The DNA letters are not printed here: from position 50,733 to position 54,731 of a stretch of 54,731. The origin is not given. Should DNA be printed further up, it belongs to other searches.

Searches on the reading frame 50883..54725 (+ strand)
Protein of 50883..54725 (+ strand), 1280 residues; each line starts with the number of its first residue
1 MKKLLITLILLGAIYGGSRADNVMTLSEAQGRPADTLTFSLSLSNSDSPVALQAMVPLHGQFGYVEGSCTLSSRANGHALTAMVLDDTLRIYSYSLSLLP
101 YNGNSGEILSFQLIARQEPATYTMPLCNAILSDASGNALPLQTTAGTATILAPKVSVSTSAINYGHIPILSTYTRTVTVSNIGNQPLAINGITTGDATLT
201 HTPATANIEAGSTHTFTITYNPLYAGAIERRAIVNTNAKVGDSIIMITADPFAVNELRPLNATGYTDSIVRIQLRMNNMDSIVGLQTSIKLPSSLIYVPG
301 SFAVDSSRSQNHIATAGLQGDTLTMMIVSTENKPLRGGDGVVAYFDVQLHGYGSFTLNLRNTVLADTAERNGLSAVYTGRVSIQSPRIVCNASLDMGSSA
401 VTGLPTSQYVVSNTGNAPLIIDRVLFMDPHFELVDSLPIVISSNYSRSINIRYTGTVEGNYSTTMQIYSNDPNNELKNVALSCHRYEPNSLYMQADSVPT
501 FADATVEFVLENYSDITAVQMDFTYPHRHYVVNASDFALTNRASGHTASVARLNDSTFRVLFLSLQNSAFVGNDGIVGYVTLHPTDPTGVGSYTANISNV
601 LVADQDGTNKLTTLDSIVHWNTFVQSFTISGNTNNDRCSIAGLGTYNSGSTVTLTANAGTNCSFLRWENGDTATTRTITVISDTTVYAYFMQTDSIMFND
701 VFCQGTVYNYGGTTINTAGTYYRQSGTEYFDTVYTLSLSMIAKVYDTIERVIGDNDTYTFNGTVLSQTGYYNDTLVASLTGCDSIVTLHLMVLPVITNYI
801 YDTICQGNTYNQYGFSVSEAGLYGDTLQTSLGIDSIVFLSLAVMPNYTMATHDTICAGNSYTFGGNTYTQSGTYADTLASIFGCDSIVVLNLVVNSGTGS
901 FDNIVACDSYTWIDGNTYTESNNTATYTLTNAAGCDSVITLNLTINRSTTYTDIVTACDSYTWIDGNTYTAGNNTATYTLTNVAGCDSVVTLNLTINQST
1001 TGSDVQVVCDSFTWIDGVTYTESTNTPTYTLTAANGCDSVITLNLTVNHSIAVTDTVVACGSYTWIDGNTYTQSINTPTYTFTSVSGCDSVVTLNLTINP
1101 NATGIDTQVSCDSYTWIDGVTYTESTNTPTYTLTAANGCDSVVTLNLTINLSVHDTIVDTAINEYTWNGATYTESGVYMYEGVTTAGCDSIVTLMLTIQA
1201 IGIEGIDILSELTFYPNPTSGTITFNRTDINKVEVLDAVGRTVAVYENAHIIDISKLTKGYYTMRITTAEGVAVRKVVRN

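Call 20: search_protein_families(library=pfam, proteins=[window:50883-54725:+])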
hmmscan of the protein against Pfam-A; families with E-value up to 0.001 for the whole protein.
window:50883-54725:+ (1280 aa): 7 families
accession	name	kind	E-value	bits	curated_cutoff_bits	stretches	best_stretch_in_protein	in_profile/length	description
PF22544.2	HYDIN_VesB_CFA65-like_Ig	-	5.1e-14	52.8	25.5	1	153-248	1-98/100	HYDIN/CFA65/VesB-like, Ig-like domain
PF07610.17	DUF1573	-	2.2e-11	44.1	26.1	1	157-249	3-96/98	Protein of unknown function (DUF1573)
PF18962.6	Por_Secre_tail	-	1.1e-09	38.9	27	1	1215-1278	2-74/75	Secretion system C-terminal sorting domain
PF15780.11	ASH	-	2.4e-09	37.7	27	1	158-229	11-83/98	Abnormal spindle-like microcephaly-assoc'd, ASPM-SPD-2-Hydin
PF22073.2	Cep192_D4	-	8.4e-05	23.2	35.5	0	153-228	2-86/112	Cep192 domain 4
PF18998.6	Flg_new_2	-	0.0002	21.7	23.6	1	639-692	12-71/73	Divergent InlB B-repeat domain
PF24507.1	Ig_CFAP65_4th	-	0.00077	20.2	27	0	176-237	1-63/76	CFAP65, fourth Ig-like domain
